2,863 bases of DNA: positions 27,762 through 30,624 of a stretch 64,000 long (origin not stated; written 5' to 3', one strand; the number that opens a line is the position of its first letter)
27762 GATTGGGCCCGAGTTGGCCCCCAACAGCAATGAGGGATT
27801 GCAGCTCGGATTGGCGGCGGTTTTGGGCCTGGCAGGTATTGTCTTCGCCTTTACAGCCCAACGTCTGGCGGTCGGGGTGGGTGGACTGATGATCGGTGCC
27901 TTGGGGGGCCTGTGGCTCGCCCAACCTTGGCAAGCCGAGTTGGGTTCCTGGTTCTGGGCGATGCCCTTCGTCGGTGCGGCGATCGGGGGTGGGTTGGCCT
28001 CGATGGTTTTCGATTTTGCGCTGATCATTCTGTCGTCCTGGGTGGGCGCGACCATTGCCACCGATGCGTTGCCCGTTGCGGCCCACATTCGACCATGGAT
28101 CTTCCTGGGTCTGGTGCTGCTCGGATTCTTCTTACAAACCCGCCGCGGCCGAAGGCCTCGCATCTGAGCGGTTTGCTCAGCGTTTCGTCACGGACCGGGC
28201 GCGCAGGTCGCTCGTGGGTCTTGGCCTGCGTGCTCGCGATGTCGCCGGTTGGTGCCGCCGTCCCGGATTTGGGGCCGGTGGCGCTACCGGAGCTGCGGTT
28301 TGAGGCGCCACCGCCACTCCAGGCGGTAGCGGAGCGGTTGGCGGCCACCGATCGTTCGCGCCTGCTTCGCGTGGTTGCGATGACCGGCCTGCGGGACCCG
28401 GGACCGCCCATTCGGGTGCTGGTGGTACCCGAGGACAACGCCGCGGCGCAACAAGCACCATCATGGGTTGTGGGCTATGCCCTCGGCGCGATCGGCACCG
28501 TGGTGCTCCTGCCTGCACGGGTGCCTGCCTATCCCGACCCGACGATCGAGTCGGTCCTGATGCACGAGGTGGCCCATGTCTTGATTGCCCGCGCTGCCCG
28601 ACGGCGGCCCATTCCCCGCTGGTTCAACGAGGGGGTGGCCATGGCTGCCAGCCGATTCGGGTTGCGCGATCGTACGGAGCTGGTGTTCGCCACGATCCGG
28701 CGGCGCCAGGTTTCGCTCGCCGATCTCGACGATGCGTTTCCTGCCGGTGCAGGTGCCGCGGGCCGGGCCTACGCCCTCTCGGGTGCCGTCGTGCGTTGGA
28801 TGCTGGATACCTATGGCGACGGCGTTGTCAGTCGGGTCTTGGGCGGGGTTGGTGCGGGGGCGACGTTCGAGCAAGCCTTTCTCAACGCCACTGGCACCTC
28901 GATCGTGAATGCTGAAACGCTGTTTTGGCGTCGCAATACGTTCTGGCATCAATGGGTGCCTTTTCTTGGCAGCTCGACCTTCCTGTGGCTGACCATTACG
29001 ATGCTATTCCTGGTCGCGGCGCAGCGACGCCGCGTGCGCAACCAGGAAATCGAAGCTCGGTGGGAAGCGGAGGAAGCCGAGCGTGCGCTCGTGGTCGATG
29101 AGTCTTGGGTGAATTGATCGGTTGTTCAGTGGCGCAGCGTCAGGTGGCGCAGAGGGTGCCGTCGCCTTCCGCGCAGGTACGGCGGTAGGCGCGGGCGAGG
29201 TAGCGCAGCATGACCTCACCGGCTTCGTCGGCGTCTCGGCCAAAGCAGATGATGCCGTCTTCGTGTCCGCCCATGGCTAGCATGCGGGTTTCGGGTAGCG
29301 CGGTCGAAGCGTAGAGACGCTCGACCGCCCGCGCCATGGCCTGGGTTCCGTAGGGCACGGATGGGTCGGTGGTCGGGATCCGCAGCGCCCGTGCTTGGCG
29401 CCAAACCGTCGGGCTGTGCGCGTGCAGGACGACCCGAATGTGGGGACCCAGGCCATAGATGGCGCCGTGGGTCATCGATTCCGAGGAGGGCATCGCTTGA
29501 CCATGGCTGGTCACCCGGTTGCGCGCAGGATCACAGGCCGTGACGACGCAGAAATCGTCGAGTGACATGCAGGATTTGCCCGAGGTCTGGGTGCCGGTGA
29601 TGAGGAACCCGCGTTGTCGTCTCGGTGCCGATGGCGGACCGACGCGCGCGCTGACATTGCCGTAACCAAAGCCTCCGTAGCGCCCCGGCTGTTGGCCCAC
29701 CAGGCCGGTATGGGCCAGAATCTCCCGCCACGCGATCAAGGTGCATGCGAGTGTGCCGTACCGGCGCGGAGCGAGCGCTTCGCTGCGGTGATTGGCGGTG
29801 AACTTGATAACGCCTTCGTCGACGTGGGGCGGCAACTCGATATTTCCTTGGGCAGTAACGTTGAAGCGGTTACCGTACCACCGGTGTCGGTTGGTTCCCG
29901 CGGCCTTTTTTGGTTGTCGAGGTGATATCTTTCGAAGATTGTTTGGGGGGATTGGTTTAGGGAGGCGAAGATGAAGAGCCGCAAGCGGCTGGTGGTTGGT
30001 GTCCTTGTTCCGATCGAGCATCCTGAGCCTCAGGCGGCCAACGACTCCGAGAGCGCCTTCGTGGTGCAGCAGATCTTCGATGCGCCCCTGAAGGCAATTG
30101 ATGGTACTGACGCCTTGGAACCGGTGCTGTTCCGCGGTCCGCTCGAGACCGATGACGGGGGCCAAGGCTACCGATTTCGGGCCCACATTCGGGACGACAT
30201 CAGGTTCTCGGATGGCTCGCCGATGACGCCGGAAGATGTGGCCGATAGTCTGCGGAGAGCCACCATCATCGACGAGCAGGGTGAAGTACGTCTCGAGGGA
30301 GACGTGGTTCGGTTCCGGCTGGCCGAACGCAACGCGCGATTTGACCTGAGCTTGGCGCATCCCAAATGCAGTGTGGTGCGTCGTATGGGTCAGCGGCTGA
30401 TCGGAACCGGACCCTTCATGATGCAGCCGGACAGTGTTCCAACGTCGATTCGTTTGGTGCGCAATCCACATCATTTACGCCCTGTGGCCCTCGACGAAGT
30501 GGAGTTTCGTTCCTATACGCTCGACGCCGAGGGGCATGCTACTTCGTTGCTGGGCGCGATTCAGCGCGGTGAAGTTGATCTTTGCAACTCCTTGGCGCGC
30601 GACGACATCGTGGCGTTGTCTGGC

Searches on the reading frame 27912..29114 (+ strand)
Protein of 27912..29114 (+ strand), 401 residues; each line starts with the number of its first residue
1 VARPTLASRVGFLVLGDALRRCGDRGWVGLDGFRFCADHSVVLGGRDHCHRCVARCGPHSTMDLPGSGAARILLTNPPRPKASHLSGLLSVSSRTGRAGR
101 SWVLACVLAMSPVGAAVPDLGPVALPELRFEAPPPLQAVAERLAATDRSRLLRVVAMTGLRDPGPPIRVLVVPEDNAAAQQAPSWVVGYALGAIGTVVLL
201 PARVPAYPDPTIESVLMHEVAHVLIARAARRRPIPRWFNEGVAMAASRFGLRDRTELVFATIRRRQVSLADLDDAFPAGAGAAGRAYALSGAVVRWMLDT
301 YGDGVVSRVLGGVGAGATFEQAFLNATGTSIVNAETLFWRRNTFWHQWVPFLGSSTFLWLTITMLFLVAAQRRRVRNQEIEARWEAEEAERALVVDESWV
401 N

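Call 36: search_protein_families(library=pfam, proteins=[window:27912-29114:+], max_evalue=0.00001)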
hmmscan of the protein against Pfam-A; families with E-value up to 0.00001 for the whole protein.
window:27912-29114:+ (401 aa): 1 family
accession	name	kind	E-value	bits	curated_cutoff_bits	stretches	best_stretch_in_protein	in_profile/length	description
PF13485.12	Peptidase_MA_2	-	4.9e-13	49.8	32.4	1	182-336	39-193/201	Peptidase MA superfamily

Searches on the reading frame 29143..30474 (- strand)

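Call 36: search_protein_families(library=pfam, proteins=[window:29143-30474:-], max_evalue=0.00001)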
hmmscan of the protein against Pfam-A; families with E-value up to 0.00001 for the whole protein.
window:29143-30474:- (444 aa): 1 family
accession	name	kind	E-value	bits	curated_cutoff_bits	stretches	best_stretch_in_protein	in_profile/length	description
PF00596.27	Aldolase_II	-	2.5e-13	50.8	22.2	1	269-422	18-172/183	Class II Aldolase and Adducin N-terminal domain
